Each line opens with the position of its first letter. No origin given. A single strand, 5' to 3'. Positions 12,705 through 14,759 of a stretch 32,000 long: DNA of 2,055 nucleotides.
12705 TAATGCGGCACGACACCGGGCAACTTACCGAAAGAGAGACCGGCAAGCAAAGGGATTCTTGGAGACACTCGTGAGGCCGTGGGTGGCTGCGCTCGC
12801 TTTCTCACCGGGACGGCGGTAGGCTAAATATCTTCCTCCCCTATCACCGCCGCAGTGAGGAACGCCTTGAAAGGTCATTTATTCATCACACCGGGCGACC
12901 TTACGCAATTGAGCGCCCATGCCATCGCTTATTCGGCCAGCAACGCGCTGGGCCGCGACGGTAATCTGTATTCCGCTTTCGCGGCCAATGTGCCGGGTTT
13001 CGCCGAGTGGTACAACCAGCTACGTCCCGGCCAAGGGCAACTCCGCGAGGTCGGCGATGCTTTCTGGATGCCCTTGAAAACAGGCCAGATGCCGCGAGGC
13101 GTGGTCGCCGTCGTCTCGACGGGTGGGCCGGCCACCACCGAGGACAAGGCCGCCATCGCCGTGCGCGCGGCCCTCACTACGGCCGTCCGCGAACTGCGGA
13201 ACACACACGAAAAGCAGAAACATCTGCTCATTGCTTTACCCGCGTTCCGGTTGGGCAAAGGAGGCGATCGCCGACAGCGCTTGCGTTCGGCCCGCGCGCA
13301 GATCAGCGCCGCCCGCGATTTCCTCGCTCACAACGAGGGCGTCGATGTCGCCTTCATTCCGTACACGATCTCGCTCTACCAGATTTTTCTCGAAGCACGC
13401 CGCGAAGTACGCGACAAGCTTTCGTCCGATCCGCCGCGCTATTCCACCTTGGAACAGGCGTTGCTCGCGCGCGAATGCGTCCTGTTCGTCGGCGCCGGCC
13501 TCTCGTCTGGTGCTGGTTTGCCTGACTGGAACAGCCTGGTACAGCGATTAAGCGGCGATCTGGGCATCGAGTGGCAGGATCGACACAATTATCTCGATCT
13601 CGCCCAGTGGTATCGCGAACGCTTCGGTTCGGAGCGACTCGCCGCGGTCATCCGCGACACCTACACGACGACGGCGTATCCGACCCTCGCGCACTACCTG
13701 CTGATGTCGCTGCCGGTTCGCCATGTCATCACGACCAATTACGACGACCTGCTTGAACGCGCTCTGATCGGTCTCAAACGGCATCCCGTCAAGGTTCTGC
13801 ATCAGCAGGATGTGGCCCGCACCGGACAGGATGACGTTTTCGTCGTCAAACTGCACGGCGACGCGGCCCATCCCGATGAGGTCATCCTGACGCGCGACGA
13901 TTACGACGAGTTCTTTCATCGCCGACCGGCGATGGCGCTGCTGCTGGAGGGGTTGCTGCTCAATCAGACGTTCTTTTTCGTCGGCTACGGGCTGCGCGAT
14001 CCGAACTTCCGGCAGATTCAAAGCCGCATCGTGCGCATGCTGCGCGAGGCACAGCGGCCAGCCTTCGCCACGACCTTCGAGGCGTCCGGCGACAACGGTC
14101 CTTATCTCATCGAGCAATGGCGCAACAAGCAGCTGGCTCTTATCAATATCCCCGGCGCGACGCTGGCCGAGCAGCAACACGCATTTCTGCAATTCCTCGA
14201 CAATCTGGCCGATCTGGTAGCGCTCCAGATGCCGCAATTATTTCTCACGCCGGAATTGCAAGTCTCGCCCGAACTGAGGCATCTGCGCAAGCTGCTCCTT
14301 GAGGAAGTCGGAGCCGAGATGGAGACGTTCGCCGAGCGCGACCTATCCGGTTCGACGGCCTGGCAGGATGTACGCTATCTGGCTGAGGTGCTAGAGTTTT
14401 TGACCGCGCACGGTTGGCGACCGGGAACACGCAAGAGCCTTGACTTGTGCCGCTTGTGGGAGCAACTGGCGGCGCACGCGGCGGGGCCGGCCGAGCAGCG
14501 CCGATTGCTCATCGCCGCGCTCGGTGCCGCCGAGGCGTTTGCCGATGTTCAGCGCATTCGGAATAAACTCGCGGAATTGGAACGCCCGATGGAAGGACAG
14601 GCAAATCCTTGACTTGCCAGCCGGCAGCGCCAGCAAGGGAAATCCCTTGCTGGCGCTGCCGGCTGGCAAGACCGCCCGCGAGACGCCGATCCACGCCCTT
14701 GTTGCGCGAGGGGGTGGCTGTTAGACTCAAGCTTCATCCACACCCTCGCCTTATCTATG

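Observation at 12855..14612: Macro-like + SIR2_2 fusion protein: candidate NAD-targeting defence or ADP-ribose signalling effector with an unfamiliar architecture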

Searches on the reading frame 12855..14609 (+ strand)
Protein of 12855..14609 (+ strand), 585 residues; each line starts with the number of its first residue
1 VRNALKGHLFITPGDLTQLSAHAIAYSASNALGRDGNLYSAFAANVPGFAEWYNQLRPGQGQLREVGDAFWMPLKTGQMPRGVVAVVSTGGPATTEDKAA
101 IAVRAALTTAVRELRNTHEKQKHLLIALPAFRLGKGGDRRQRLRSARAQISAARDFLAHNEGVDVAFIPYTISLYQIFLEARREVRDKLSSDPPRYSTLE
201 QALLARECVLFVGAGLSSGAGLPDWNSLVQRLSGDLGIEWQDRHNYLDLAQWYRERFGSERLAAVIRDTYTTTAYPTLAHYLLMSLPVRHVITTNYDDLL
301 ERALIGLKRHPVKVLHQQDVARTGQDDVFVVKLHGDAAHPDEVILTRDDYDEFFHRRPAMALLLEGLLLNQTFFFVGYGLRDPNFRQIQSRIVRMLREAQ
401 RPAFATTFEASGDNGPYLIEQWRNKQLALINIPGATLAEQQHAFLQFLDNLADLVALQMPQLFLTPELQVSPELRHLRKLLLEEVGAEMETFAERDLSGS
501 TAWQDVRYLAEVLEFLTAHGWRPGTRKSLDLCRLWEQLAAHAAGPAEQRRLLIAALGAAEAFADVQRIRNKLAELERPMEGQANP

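Call 3: search_protein_families(library=pfam, proteins=[window:12855-14609:+], max_evalue=1)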
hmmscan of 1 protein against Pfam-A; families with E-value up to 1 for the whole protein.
window:12855-14609:+ (585 aa): 4 families
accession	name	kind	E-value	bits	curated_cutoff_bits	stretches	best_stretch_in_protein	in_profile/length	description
PF13289.12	SIR2_2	-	1.2e-30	106.9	24.5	1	290-421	2-135/141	SIR2-like domain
PF14403.11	CP_ATPgrasp_2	-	0.062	12.7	32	1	410-462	215-267/374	Circularly permuted ATP-grasp type 2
PF02146.23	SIR2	-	0.13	12.6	24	1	213-303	1-93/180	Sir2 family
PF21979.2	Hfq_1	-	0.14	12.7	27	0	472-510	2-40/61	Hfq related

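Call 4: search_protein_families(library=padloc, proteins=[window:12855-14609:+], max_evalue=1)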
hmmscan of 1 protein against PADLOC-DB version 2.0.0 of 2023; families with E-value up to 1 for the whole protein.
window:12855-14609:+ (585 aa): 21 families
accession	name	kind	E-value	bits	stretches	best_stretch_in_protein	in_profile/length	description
PDLC00407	ThsA1|ThsA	-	1.3e-51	173.8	1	199-406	13-222/478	STALD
PDLC00409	ThsA1|ThsA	-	6.9e-42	141.5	1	199-401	14-218/242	STALD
PDLC04968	PDC-S25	-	2.3e-19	67.8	2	285-400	137-249/517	-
PDLC02184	Dsr2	-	4.7e-18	62.6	1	202-387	19-216/1222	-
PDLC03856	LmuA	-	3.9e-13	47.4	1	198-388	7-213/433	-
PDLC04167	Dsr1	-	1.3e-11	41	1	201-433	16-269/1248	-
PDLC04967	PDC-S25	-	1.6e-11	41.9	1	288-394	146-253/528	-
PDLC05061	PDC-S65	-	9.3e-09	33.1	2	276-336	123-190/592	-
PDLC04087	SIR2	-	5.7e-08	30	3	276-304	119-148/343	-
PDLC02420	Aga_SIR2-PNTD1-PNTD2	-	1.5e-06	24.7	1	262-338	107-185/1010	Class I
PDLC00412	ThsA1|ThsA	-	2.8e-06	24.7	1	356-404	6-54/314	STALD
PDLC04082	SIR2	-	3.5e-06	24.2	2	201-241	11-51/345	-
PDLC02419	Aga_SIR2-PNTD1-PNTD2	-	2.2e-05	21.4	1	274-336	107-173/558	Class I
PDLC05060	PDC-S65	-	3.5e-05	20.9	1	275-337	30-99/503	-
PDLC02384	pAgo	-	8.4e-05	19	1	282-339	130-190/1030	-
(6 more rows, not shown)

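Call 5: search_protein_families(library=ncbifam, proteins=[window:12855-14609:+], max_evalue=1)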
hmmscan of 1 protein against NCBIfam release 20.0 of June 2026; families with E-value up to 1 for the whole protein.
window:12855-14609:+ (585 aa): 7 families
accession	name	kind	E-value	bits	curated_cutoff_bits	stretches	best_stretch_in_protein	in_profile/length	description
NF041819.1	Dsr2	equivalog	3.8e-17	61.6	1400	1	202-387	14-211/1215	anti-phage defense-associated sirtuin Dsr2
NF041818.1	Dsr1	equivalog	0.00052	17.8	1400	1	207-426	22-265/1263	anti-phage defense-associated sirtuin Dsr1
NF001753.0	PRK00481.1-3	subfamily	0.001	18.1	243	1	204-303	12-108/252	NAD-dependent protein deacylase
NF040867.1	prot_deacyl_CobB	equivalog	0.043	13.1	320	1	205-303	10-105/242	NAD-dependent protein deacetylase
NF010736.0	PRK14138.1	equivalog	0.065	12.5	395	1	205-303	11-105/244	NAD-dependent deacetylase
NF001752.0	PRK00481.1-1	equivalog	0.24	10.9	221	1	205-303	14-113/242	NAD-dependent protein deacylase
NF047718.1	Hfq_rel_Cyano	exception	0.26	11.6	52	0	472-509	6-43/64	Hfq-related RNA-binding protein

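Call 6: search_solved_structures(query=window:12855-14609:+, max_evalue=10, show_alignments=3)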
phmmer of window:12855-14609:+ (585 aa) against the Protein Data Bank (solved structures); distinct sequences matched with E-value up to 10: 41.
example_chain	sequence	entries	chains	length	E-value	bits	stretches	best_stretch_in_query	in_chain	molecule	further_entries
7uxt_B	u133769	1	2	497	2.4e-33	118.7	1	198-398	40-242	USG protein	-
6lhx_A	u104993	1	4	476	1.5e-28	102.9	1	203-402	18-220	ThsA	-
8wc0_A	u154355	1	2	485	1.5e-27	99.6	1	208-392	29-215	NAD(+) hydrolase ThsA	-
8bto_A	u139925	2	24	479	2e-27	99.2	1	203-402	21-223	NAD(+) hydrolase ThsA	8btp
8k98_C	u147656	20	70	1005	2.5e-19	72.5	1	207-469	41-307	a protein | SIR2-like domain-containing protein | SIR2 family protein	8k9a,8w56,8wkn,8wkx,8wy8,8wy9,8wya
8wkt_A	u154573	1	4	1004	2.5e-19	72.5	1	207-469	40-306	SIR2-like domain-containing protein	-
8zsf_D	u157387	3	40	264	4.4e-18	68.4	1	208-439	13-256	Sir2 family NAD-dependent protein deacetylase | KomC, SIR2 domain protein, NADase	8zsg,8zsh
8wyb_A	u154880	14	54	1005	5.9e-18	68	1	207-469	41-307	SIR2-like domain-containing protein | DSR2 H171A | DSR2(H171A)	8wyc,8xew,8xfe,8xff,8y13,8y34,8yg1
8wks_A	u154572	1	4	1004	5.9e-18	68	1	207-469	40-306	SIR2-like domain-containing protein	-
9xvc_H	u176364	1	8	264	4.2e-17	65.2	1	208-439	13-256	KomC(H146N), a SIR2-domain NADase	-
8wfn_A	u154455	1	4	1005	7.6e-17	64.3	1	207-469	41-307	SIR2-like domain-containing protein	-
8zsi_E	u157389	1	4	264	1.1e-16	63.8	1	208-439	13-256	Sir2 family NAD-dependent protein deacetylase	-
9v0g_E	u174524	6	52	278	2.5e-13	52.7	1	207-400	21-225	NAD-dependent protein deacetylase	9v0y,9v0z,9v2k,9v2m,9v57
9v12_i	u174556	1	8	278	7.8e-11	44.4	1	207-400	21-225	NAD-dependent protein deacetylase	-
5fyq_A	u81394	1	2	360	0.019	16.8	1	185-309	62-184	NAD-DEPENDENT PROTEIN DEACETYLASE SIRTUIN-2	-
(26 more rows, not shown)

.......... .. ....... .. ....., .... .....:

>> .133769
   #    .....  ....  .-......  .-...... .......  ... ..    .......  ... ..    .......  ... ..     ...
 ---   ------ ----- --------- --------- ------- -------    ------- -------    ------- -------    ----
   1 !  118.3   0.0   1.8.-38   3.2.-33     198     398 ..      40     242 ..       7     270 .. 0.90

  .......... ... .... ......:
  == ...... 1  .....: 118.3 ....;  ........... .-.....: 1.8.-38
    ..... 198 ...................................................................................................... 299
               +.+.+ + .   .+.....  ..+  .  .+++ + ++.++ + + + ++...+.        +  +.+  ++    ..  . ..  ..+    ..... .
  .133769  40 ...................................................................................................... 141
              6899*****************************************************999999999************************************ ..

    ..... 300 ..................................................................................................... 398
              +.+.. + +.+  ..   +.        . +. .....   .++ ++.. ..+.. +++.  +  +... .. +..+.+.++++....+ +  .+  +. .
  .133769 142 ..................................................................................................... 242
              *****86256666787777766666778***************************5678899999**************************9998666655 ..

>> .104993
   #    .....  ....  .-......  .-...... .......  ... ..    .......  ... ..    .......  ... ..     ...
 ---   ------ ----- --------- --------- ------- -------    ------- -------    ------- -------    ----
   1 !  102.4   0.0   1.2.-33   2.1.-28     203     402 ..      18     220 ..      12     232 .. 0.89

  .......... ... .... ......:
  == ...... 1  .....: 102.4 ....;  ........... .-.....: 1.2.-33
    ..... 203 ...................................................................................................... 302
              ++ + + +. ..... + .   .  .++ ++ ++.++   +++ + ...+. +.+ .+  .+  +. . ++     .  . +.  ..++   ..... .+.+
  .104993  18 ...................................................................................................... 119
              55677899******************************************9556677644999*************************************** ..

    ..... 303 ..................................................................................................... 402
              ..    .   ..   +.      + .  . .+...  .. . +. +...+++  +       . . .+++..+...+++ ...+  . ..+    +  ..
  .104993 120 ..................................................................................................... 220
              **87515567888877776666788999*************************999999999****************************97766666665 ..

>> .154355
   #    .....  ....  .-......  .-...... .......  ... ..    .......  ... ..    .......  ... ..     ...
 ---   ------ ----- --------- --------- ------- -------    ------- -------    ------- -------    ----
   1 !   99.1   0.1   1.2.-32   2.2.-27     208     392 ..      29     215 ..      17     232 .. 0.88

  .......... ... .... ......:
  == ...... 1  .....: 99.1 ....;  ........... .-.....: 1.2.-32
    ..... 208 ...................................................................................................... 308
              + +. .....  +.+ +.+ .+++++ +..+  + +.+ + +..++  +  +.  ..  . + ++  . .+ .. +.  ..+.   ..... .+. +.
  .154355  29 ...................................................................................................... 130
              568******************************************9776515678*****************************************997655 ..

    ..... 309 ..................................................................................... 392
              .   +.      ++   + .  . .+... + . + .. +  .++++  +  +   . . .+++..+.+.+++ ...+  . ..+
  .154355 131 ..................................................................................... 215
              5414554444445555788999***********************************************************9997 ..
